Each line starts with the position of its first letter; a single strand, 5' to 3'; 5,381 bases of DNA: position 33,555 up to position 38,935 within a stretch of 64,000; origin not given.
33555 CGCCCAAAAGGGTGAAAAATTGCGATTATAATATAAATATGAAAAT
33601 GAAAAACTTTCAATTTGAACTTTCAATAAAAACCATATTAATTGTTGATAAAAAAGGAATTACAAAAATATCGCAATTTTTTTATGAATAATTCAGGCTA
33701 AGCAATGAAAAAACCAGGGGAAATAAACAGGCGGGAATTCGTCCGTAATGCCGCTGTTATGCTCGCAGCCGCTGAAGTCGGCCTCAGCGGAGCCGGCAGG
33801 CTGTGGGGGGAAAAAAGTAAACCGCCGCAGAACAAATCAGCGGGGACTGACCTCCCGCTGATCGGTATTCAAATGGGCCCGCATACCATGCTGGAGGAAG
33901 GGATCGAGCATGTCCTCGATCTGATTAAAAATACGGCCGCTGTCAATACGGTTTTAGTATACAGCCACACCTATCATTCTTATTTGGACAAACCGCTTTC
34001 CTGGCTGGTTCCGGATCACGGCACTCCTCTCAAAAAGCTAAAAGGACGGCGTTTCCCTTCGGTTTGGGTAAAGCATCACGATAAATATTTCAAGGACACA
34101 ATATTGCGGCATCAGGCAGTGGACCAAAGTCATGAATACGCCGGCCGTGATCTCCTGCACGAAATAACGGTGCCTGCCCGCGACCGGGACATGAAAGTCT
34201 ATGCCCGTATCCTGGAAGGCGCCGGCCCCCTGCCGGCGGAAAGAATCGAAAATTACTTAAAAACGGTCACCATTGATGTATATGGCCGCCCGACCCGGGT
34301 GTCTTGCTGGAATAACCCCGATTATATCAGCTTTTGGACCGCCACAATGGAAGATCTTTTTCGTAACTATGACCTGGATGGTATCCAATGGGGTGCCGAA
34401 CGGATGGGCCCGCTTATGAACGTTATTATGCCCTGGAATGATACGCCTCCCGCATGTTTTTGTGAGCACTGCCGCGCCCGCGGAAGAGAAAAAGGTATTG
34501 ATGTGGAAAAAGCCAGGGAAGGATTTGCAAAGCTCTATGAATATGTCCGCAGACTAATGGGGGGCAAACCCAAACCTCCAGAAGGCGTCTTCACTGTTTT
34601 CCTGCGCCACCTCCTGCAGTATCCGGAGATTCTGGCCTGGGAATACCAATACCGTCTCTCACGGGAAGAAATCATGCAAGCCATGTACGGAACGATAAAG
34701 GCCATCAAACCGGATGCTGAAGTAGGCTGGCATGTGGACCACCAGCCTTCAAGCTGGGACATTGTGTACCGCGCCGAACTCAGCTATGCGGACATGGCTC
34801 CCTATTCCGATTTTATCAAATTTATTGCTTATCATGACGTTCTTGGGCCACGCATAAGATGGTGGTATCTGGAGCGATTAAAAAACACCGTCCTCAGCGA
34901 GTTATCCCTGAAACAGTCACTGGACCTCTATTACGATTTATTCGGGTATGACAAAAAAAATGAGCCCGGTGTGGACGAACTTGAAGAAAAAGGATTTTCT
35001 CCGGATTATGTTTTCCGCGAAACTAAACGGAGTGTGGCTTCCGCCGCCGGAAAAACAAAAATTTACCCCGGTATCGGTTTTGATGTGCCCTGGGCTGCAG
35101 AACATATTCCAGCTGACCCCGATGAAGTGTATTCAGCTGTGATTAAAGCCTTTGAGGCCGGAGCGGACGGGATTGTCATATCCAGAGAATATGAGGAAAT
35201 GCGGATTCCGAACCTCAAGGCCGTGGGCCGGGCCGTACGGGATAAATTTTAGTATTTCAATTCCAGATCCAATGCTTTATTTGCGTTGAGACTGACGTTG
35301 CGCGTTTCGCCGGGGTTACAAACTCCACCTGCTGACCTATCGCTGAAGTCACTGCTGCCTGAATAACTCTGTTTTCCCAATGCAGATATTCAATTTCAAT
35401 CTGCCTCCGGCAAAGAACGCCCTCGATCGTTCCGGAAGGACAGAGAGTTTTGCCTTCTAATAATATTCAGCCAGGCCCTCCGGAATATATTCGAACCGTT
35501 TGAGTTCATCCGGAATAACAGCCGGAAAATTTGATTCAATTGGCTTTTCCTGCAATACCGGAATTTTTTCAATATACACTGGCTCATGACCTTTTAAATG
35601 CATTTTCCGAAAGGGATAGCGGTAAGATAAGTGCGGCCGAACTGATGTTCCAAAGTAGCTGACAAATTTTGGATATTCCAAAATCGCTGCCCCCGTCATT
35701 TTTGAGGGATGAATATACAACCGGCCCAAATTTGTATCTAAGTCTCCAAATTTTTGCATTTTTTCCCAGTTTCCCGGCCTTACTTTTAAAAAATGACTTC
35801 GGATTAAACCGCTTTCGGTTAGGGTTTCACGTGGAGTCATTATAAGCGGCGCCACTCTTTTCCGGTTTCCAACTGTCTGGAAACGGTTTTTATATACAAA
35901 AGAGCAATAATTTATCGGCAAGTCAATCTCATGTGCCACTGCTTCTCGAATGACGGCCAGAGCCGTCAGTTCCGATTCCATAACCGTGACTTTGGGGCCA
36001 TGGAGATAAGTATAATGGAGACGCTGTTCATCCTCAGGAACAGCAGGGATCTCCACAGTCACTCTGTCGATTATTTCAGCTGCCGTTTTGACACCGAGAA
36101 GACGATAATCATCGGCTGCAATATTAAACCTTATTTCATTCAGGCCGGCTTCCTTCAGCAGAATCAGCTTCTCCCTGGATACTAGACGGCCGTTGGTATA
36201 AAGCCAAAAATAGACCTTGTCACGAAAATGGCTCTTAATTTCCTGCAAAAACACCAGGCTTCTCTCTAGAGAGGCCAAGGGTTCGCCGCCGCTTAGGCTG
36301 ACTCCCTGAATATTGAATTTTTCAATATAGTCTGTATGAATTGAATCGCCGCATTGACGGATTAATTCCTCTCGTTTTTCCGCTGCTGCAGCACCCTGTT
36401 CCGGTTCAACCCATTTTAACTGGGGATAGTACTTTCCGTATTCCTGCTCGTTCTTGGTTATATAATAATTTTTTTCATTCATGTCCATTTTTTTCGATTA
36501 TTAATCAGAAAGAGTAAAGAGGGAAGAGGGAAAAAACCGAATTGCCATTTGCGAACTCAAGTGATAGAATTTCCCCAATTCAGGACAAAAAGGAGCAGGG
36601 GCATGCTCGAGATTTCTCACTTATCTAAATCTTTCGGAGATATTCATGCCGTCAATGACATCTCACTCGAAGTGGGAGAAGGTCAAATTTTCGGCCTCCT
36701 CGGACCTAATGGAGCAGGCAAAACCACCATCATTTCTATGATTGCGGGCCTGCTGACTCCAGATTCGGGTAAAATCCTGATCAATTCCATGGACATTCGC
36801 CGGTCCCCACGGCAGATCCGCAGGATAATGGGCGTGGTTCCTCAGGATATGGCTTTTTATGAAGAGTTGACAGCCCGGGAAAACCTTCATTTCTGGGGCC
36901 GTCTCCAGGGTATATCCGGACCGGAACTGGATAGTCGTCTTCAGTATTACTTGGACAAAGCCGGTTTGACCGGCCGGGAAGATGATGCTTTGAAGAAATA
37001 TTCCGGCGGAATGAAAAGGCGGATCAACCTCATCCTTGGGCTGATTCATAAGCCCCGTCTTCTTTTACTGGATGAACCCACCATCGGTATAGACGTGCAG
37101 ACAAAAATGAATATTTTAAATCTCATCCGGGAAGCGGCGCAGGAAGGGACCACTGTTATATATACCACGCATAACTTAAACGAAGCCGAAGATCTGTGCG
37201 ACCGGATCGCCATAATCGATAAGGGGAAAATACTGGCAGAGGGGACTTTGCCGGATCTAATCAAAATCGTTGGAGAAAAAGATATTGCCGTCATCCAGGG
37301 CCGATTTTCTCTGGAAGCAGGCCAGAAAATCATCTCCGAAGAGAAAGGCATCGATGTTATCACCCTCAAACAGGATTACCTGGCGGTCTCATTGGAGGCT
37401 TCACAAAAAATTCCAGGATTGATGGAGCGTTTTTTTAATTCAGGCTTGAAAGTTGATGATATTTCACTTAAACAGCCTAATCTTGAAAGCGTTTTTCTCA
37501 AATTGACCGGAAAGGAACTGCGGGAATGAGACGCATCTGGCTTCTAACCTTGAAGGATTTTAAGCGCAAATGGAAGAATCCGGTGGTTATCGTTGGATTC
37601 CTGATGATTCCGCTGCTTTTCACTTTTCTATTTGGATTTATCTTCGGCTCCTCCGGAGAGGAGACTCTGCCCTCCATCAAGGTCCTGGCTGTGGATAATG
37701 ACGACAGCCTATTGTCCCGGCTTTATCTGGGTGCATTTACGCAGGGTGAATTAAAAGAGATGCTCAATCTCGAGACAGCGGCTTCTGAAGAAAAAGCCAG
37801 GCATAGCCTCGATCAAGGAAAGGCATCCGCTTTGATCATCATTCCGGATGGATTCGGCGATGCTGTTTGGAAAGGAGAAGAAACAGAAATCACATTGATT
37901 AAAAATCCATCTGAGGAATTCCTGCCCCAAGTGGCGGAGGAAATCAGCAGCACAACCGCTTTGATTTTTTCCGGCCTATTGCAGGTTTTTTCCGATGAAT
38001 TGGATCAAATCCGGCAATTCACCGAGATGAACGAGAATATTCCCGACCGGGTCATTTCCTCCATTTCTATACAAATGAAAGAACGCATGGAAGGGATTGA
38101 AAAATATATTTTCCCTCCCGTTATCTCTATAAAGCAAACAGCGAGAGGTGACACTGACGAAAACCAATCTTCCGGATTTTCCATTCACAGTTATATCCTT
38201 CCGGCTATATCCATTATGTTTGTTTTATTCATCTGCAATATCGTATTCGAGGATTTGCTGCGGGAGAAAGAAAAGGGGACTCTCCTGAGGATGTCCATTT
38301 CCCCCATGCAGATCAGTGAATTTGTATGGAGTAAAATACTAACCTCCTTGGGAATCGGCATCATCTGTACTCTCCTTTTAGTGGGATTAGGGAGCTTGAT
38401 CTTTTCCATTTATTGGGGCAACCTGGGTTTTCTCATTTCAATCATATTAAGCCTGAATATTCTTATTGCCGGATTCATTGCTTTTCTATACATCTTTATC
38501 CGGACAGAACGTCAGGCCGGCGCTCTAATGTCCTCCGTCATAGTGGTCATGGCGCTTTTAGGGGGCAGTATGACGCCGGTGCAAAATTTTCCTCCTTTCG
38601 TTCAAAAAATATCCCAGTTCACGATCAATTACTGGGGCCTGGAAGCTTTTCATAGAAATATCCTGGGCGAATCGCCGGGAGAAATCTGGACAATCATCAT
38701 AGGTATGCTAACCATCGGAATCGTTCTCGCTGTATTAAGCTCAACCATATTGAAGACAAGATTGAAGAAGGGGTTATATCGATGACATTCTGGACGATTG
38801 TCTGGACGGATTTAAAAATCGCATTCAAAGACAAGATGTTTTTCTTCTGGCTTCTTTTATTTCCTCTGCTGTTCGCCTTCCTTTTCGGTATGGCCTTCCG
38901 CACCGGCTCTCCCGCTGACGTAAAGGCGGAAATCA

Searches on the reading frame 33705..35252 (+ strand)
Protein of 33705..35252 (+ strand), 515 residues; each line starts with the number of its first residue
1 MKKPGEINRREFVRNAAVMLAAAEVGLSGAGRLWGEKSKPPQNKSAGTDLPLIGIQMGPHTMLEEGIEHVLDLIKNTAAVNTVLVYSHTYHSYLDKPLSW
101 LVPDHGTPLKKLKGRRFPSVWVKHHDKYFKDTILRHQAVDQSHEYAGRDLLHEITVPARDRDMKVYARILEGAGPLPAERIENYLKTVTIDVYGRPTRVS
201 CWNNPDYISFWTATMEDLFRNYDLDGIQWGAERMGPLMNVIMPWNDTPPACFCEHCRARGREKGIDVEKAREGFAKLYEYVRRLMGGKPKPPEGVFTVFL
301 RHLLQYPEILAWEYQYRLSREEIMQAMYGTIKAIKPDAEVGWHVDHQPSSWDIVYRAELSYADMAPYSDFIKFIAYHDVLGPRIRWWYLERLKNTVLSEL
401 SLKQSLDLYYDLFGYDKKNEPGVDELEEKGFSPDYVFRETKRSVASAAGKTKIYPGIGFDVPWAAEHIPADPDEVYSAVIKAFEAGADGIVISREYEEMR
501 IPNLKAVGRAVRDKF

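Call 8: search_protein_families(library=pfam, proteins=[window:33705-35252:+])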
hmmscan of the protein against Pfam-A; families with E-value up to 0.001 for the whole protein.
window:33705-35252:+ (515 aa): 0 families

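Call 56: find_encoding_contigs(protein=window:33705-35252:+, flank=3000, max_places=6)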
Protein window:33705-35252:+ (515 aa): no gene with exactly this product is on record in the collection.

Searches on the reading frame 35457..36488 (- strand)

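Call 42: search_protein_families(library=pfam, proteins=[window:35457-36488:-], max_evalue=0.00001)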
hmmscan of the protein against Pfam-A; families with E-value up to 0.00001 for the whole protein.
window:35457-36488:- (343 aa): 1 family
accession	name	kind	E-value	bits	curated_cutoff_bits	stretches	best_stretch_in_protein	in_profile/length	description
PF04055.27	Radical_SAM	-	5.9e-06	27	29.5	0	56-129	42-115/166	Radical SAM superfamily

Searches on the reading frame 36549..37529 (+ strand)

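Call 42: search_protein_families(library=pfam, proteins=[window:36549-37529:+], max_evalue=0.00001)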
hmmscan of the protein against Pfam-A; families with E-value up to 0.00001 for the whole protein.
window:36549-37529:+ (326 aa): 2 families
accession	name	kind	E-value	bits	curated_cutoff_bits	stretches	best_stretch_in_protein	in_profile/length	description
PF00005.33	ABC_tran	-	6e-34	118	25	1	35-178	1-136/137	ABC transporter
PF13304.12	AAA_21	-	1.9e-15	58.1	27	1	150-211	237-301/304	AAA domain, putative AbiEii toxin, Type IV TA system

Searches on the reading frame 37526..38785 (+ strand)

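Call 42: search_protein_families(library=pfam, proteins=[window:37526-38785:+], max_evalue=0.00001)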
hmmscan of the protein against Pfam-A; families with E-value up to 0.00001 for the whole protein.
window:37526-38785:+ (419 aa): 3 families
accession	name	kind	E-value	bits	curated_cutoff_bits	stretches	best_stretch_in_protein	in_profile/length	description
PF12698.13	ABC2_membrane_3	-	7.1e-41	140.9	31.6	1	22-405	4-345/347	ABC-2 family transporter protein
PF01061.29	ABC2_membrane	-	2.4e-22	79.9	26.9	1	210-379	42-210/211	ABC-2 type transporter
PF12679.13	ABC2_membrane_2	-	1.2e-06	28.5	27.2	1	7-349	3-202/283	ABC-2 family transporter protein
